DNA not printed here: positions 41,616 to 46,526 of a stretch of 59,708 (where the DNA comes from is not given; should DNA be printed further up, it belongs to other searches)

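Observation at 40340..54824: Stripped-down type VIIb-like secretion locus: EssC + YukD-like + six WXG/LXG-like modules, with no recognisable EsaA, EssA or EssB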

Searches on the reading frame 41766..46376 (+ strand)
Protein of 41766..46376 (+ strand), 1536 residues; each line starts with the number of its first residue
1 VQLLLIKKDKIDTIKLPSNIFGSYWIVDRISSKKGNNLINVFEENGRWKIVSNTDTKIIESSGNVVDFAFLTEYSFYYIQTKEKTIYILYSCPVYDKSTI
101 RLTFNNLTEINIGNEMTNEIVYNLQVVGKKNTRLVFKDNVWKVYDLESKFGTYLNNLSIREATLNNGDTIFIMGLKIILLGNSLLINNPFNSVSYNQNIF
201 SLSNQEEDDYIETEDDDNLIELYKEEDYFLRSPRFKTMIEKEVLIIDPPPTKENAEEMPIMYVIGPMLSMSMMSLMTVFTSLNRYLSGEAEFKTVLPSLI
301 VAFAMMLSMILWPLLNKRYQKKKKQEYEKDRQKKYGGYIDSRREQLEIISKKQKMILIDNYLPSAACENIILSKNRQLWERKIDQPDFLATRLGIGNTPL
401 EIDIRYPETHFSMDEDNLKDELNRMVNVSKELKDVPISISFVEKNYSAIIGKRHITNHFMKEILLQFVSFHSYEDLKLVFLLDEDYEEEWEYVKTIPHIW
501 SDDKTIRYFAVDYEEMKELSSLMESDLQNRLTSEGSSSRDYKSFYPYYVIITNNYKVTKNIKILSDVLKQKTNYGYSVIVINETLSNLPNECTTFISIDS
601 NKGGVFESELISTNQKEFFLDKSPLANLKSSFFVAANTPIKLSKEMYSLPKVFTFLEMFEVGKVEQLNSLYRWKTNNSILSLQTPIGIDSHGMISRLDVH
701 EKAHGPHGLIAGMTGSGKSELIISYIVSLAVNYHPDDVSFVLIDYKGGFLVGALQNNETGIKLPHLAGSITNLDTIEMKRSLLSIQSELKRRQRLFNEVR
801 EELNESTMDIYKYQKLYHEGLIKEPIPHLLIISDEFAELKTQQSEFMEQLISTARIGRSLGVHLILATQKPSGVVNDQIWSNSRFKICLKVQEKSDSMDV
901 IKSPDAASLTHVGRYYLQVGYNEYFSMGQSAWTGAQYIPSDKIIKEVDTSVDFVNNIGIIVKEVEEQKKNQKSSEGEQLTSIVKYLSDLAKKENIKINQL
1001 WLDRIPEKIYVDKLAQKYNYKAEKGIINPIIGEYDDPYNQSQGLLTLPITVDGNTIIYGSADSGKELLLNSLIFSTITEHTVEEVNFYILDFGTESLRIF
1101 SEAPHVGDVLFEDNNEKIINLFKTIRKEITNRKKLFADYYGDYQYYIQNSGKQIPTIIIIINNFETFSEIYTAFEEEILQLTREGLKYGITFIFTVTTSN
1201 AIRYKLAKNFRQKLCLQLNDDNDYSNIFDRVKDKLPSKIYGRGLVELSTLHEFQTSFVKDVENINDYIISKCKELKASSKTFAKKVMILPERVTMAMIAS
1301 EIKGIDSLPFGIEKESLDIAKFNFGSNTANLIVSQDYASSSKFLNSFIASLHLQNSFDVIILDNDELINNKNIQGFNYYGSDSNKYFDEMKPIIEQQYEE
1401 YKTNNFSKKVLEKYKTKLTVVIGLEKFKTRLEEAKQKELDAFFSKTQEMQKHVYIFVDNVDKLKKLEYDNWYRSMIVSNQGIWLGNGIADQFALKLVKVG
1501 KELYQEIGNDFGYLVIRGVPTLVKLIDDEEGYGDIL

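Call 5: search_protein_families(library=pfam, max_evalue=1, proteins=[window:41766-46376:+])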
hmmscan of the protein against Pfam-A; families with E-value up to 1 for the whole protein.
window:41766-46376:+ (1536 aa): 10 families
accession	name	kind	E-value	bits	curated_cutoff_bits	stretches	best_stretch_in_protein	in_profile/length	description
PF01580.24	FtsK_SpoIIIE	-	2.4e-40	138.8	24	2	675-872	13-220/221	FtsK/SpoIIIE family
PF00498.31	FHA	-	1.8e-06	28.7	20.7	1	111-170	2-64/67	FHA domain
PF13555.12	AAA_29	-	0.0037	17.4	27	1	703-722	21-39/61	P-loop containing region of AAA domain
PF13401.12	AAA_22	-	0.0059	17.4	27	1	705-868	5-122/130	AAA domain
PF12696.13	TraG-D_C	-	0.0072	16.7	22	1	828-895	1-70/126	TraM recognition site of TraD and TraG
PF16697.10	Yop-YscD_cpl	-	0.018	15.8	33.2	1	109-170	18-81/94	Inner membrane component of T3SS, cytoplasmic domain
PF10805.13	DUF2730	-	0.18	12.4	24.9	0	298-349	8-59/102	Protein of unknown function (DUF2730)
PF13191.12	AAA_16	-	0.24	12.3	32.6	0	703-724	22-42/167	AAA ATPase domain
PF04851.21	ResIII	-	0.38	11.1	22.5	0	703-741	21-59/164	Type III restriction enzyme, res subunit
PF14860.11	DrrA_P4M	-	0.43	11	26.2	0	1392-1466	16-91/103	DrrA phosphatidylinositol 4-phosphate binding domain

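Call 6: search_protein_families(library=ncbifam, max_evalue=1, proteins=[window:41766-46376:+])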
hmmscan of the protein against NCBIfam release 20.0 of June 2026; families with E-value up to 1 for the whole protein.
window:41766-46376:+ (1536 aa): 10 families
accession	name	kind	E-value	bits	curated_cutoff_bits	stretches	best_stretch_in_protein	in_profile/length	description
TIGR03928.1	T7_EssCb_Firm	equivalog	1.2e-303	1010.4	778.4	1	227-1525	4-1294/1296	type VII secretion protein EssC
TIGR03924.1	T7SS_EccC_a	equivalog_domain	1e-101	341.8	509.15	2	247-923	2-660/673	type VII secretion protein EccCa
TIGR03925.1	T7SS_EccC_b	equivalog_domain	2.6e-69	234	346.55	2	985-1359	5-396/564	type VII secretion protein EccCb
NF007615.0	PRK10263.1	equivalog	3.3e-16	58.2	1566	1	699-914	1004-1229/1355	DNA translocase FtsK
NF049868.1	FhaB_Rv0019c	equivalog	0.00034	20.7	125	1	107-163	85-141/158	FHA domain-containing protein FhaB/FipA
NF041214.1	plasmid_TraB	equivalog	0.0069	14.9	800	1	704-873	247-390/639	plasmid transfer protein TraB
NF041660.2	oxygluDhInhib_OdhI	equivalog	0.013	15.4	200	1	126-180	74-128/130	oxoglutarate dehydrogenase inhibitor Odhl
NF053699.1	bfi_fam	equivalog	0.016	15.2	100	1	253-335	19-100/131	Bfi1 family immunity protein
NF052573.1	HisKinEspAMyxo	equivalog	0.036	12.1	1400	1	116-173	54-112/755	serine histidine kinase EspA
NF002350.0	PRK01315.1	equivalog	0.13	11.4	282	1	776-813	65-102/329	membrane protein insertase YidC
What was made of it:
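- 41766..46376 (+): EssC/TsxC: two N-terminal FHA-like domains, two TM helices (~257-315), a pseudo-ATPase region and three FtsK/SpoIIIE domains (D1 intact, D2 and D3 degenerate). TIGR03928 at 1010 bits; Pfam FtsK_SpoIIIE and FHA (calls 5, 6).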

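Call 8: find_encoding_contigs(protein=window:41766-46376:+, flank=10000, max_places=6)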
Protein window:41766-46376:+ (1536 aa): 5 contigs read that carry it; 3 places shown.
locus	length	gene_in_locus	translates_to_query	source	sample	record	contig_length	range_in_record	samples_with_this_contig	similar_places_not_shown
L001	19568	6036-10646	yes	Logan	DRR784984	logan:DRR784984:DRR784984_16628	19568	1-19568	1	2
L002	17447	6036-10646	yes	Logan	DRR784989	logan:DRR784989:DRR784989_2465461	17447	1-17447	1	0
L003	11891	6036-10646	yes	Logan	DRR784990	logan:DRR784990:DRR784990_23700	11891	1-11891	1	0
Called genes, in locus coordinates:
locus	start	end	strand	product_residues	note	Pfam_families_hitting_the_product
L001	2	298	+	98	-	?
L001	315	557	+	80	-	-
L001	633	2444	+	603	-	PF00005:ABC_tran, PF13304:AAA_21 (weak), PF12704:MacB_PCD, PF02687:FtsX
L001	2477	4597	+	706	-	PF09371:Tex_N, PF22706:Tex_central_region, PF14639:YqgF (weak), PF16921:Tex_YqgF, PF14635:HHH_7, PF12836:HHH_3, PF17674:HHH_9, PF00575:S1, +1 more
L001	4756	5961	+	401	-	-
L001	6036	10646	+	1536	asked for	PF00498:FHA (weak), PF01580:FtsK_SpoIIIE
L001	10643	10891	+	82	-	-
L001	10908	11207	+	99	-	-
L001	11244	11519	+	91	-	-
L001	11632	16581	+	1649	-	-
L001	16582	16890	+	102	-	-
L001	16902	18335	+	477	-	-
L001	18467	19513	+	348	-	PF13936:HTH_38, PF00665:rve (weak)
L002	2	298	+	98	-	?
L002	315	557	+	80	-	-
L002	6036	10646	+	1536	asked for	PF00498:FHA (weak), PF01580:FtsK_SpoIIIE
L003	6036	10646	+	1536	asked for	PF00498:FHA (weak), PF01580:FtsK_SpoIIIE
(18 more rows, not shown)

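Call 9: find_related_loci(query=window:41766-46376:+, collection=genome_contigs, flank=10000)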
Query window:41766-46376:+ (1536 aa) in genome_contigs; peptide patterns used: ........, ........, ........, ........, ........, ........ (x = any residue, [..] = any of these).
150 stretches matched a pattern; 95 encode a relative of the query (tblastn E <= 1e-3); the best 80 are kept; 80 distinct loci.
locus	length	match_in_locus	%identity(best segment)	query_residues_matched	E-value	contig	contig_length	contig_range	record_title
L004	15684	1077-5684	82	1-1536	0e+0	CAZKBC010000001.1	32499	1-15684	MAG TPA_asm: uncultured Muribaculaceae bacterium isolate SRP294416_co3_734 genome assembly, contig: NODE_1667_length_324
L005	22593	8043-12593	45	5-1526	0e+0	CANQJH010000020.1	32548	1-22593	MAG: uncultured Clostridia bacterium isolate Lapin-032__bin117 genome assembly, contig: Lapin-032__NODE_2218_length_3254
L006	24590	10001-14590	46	1-1531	0e+0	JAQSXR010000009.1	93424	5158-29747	MAG: Clostridiales bacterium isolate L_E1_T20_A_bin.31 scaffold_929, whole genome shotgun sequence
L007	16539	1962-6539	43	1-1528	0e+0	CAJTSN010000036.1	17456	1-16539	MAG TPA_asm: uncultured Bacilli bacterium isolate MGBC111601 genome assembly, contig: MGBC111601.36, whole genome shotgu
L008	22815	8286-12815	41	4-1530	0e+0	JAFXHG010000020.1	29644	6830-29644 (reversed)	MAG: Bacilli bacterium isolate RGIG6413 Sheep_Rectum-5__c324845, whole genome shotgun sequence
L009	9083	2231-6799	42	1-1526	0e+0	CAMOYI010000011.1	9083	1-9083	MAG: uncultured Tenericutes bacterium isolate SRR873609_bin.65_metaWRAP_v1.3_MAG genome assembly, contig: ERZ1756109_363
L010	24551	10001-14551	39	1-1526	0e+0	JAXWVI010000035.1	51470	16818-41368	MAG: bacterium isolate P011L1-7 NODE_414_length_51470_cov_12.257901, whole genome shotgun sequence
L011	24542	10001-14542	42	5-1526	0e+0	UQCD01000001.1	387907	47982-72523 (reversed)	uncultured Clostridiales bacterium isolate UMGS134 genome assembly, contig: NODE_2_length_387907_cov_45.510231, whole ge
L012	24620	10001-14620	41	1-1534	0e+0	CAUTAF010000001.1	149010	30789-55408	MAG TPA_asm: uncultured Eubacteriales bacterium isolate SRR15839771_bin.33_MetaWRAP_v1.3_MAG genome assembly, contig: ER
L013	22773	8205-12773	39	1-1533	0e+0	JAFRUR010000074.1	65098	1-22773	MAG: Lachnospiraceae bacterium isolate RGIG2814 Goat_Omasum.Co__c1847630, whole genome shotgun sequence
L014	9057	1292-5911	40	1-1534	0e+0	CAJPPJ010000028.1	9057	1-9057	MAG: uncultured Clostridiales bacterium isolate SRR9217414-mag-bin.7 genome assembly, contig: SRR9217414-mag-bin.7_1572,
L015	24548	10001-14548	41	1-1526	0e+0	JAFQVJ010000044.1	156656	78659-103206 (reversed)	MAG: Lachnospiraceae bacterium isolate RGIG2185 Goat_Colon.Co__c1641941, whole genome shotgun sequence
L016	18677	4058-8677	40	1-1534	0e+0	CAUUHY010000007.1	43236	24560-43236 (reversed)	MAG TPA_asm: uncultured Eubacteriales bacterium isolate ERR10228885_bin.35_MetaWRAP_v1.3_MAG genome assembly, contig: ER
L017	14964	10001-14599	47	1-1528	0e+0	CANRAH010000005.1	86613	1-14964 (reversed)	MAG: uncultured Bacilli bacterium isolate Lapin-016__bin50 genome assembly, contig: Lapin-016__NODE_214_length_86613_cov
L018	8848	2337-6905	42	1-1526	0e+0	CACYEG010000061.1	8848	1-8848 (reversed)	MAG: uncultured Erysipelotrichaceae bacterium isolate RUG11867 genome assembly, contig: RUG11867_asm_61, whole genome sh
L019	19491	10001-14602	48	1-1528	0e+0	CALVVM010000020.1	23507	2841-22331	MAG: uncultured Bacilli bacterium isolate E08__bin130 genome assembly, contig: E08__k127_2454551, whole genome shotgun s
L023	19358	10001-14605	47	1-1528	0e+0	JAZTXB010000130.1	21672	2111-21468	MAG: Bacilli bacterium isolate T1900045331_YK20190020.MAGScoT_cleanbin_000028 SGB_6528_k141_2719069, whole genome shotgu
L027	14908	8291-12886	40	1-1530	0e+0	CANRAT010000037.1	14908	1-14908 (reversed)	MAG: uncultured Bacilli bacterium isolate Lapin-016__bin53 genome assembly, contig: Lapin-016__NODE_3582_length_14908_co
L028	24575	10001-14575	41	1-1526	0e+0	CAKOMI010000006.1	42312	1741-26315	MAG: uncultured Bacilli bacterium isolate REFINED_METABAT215_TOP10_CONTIGS_1500_ASSEMBLY_K77_MERGED__Hadza_MoBio_hadza-E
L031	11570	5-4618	40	1-1528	0e+0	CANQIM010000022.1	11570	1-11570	MAG: uncultured Bacilli bacterium isolate Lapin-028__bin25 genome assembly, contig: Lapin-028__NODE_6281_length_11570_co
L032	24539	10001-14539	41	1-1526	0e+0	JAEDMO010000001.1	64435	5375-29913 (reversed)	MAG: Bacilli bacterium isolate MAG268 NODE_193_length_64435_cov_27.594626, whole genome shotgun sequence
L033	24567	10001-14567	48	1-1530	0e+0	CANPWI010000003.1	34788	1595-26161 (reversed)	MAG: uncultured Clostridia bacterium isolate Lapin-005__bin124 genome assembly, contig: Lapin-005__NODE_1588_length_3478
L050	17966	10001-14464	41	1-1491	0e+0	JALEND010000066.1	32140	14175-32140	MAG: Mycoplasmatota bacterium isolate SUG156 k141_5287569, whole genome shotgun sequence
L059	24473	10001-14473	41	1-1496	0e+0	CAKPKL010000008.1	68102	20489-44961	MAG: uncultured Bacilli bacterium isolate REFINED_METABAT215_TOP10_CONTIGS_1500_ASSEMBLY_K77_MERGED__Hadza_MoBio_hadza-A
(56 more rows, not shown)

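Call 18: search_protein_families(library=ncbifam, max_evalue=0.01, proteins=[L011:15956-18274:+, L011:20356-21636:+, L011:21637-22440:+, L011:22444-24162:+, L019:5283-5759:+, L019:5871-7571:+, L019:9003-9920:+, L028:16602-18512:+, L028:14731-15387:+, L033:7726-9645:+])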
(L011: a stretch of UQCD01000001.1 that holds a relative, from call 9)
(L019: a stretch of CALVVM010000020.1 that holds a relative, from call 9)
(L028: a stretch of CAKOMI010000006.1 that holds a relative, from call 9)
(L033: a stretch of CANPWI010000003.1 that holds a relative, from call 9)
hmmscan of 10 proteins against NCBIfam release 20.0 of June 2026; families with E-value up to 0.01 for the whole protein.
L011:15956-18274:+ (772 aa): 0 families

L011:20356-21636:+ (426 aa): 5 families
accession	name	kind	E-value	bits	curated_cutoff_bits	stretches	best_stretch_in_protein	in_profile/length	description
NF049868.1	FhaB_Rv0019c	equivalog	1.4e-10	41.5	125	1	335-414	76-151/158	FHA domain-containing protein FhaB/FipA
TIGR03354.1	VI_FHA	hypoth_equivalog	1.3e-09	38.4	120.25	1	339-414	18-94/420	type VI secretion system-associated FHA domain protein TagH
NF052573.1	HisKinEspAMyxo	equivalog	6.3e-06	24.5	1400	1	337-401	38-101/755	serine histidine kinase EspA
NF041660.2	oxygluDhInhib_OdhI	equivalog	3.3e-05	23.8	200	1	359-401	68-110/130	oxoglutarate dehydrogenase inhibitor Odhl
NF049953.1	ribbon_DG_selen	exception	0.00023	21.1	130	1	211-243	2-34/172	zinc ribbon-containing (seleno)protein DG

L011:21637-22440:+ (267 aa): 3 families
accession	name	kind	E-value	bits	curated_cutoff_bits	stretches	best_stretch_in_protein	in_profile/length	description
NF033484.1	Stp1_PP2C_phos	equivalog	9.6e-50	169.3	230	1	18-262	2-232/232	Stp1/IreP family PP2C-type Ser/Thr phosphatase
NF011149.0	PRK14559.1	equivalog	1.1e-21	77.2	374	1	17-262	377-630/642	serine/threonine phosphatase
NF047664.1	LIMLP_16025_fam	subfamily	0.004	17.1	140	0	214-245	12-43/80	LIMLP_16025 family protein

L011:22444-24162:+ (572 aa): 16 families
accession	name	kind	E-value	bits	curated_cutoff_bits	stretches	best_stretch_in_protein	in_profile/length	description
NF033483.0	PknB_PASTA_kin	equivalog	1.7e-68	232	450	1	5-265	2-269/563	Stk1 family PASTA domain-containing Ser/Thr kinase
NF047741.1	antiphage_MADS6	equivalog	3e-43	148.3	460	2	4-131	489-610/612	methylation-associated defense system protein kinase MAD6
NF038150.1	lanthi_synth_IV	equivalog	5.5e-35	120.9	650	1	6-220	185-401/851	class IV lanthionine synthetase LanL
NF052427.1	StpK7MSMEG_1200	equivalog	9.6e-33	113.5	900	1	11-215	8-209/601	serine/threonine protein kinase StpK7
NF009651.0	PRK13184.1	equivalog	9e-32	110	839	1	10-272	2-298/932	serine/threonine-protein kinase PknD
NF033442.0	BREX_PglW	equivalog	6.6e-29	100.3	990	2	2-183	504-677/1391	BREX system serine/threonine kinase PglW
NF038151.1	lanthi_synth_III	equivalog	9.4e-20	70.6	575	1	11-211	221-425/833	class III lanthionine synthetase LanKC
TIGR03903.1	TOMM_kin_cyc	equivalog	1.6e-18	66.1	705.75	1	54-213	20-187/1267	TOMM system kinase/cyclase fusion protein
NF053615.1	SerThrKinAfsKStmc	equivalog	3.5e-16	59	1300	1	12-214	15-212/809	protein serine/threonine kinase AfsK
NF043056.1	T4SS_LegK1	equivalog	8.1e-13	47.8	550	1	19-205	80-280/516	Dot/Icm T4SS effector kinase LegK1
NF058632.1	SerThrKinPrkT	equivalog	2.7e-12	46.3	280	1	7-159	18-163/322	serine/threonine protein kinase PrkT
NF011463.0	PRK14879.1-4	equivalog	1.5e-08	34.3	188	1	84-166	90-164/237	Kae1-associated kinase Bud32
NF011464.0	PRK14879.1-7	equivalog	3.8e-06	26.8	246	1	30-162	31-150/221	Kae1-associated kinase Bud32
NF011462.0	PRK14879.1-3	equivalog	0.00016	21.5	174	1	32-161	21-128/192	Kae1-associated kinase Bud32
NF042931.1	SAG1386_EF1546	equivalog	0.007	16.5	80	0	262-316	6-64/158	SAG1386/EF1546 family surface-associated protein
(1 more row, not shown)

L019:5283-5759:+ (158 aa): 3 families
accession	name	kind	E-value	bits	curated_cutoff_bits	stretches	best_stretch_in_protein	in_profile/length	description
TIGR04197.1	T7SS_SACOL2603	subfamily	0.0034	17.9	26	0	100-139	46-85/85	TIGR04197 family type VII secretion effector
NF047516.1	LA_3659_fam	equivalog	0.0096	15.5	36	0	63-156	85-179/221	LA_3659 family protein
NF047514.1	SpiroCoCo_N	equivalog_domain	0.0096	15.5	75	0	63-156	85-179/221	SpiroCoCo family coiled-coil protein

L019:5871-7571:+ (566 aa): 0 families

L019:9003-9920:+ (305 aa): 1 family
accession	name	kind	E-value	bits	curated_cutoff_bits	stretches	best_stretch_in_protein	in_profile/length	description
TIGR02490.1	flgF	equivalog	0.0063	16.1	178.5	0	167-277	101-156/218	flagellar basal-body rod protein FlgF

L028:16602-18512:+ (636 aa): 7 families
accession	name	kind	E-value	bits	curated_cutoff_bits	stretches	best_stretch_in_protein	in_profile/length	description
NF042944.1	HerA_antiphage_2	equivalog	3.6e-47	161.4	850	2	392-586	355-562/576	anti-phage-associated helicase HerA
NF042943.1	HerA_antiphage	equivalog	1.6e-43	149.1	800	2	394-580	375-563/566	anti-phage-associated helicase HerA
NF040937.1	HerA_Thermprot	equivalog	8.4e-38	130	800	2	400-588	294-483/487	DNA double-strand break repair helicase HerA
NF040819.1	helicase_HerA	equivalog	2.2e-22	79.3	970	1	435-566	386-514/561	DNA double-strand break repair helicase HerA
NF053655.1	CedD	equivalog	1.5e-17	63.5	600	2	361-567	335-526/527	DNA-translocating ATPase CedD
NF033849.1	ser_rich_anae_1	subfamily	3.8e-13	47.7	650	1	410-528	975-1099/1163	serine-rich protein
NF041214.1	plasmid_TraB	equivalog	0.0026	16.3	800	0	125-153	248-276/639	plasmid transfer protein TraB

L028:14731-15387:+ (218 aa): 1 family
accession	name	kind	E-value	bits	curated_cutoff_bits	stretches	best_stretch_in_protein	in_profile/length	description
TIGR03930.1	WXG100_ESAT6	subfamily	3.9e-09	36.6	44.85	1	129-216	2-85/90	WXG100 family type VII secretion target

L033:7726-9645:+ (639 aa): 0 families
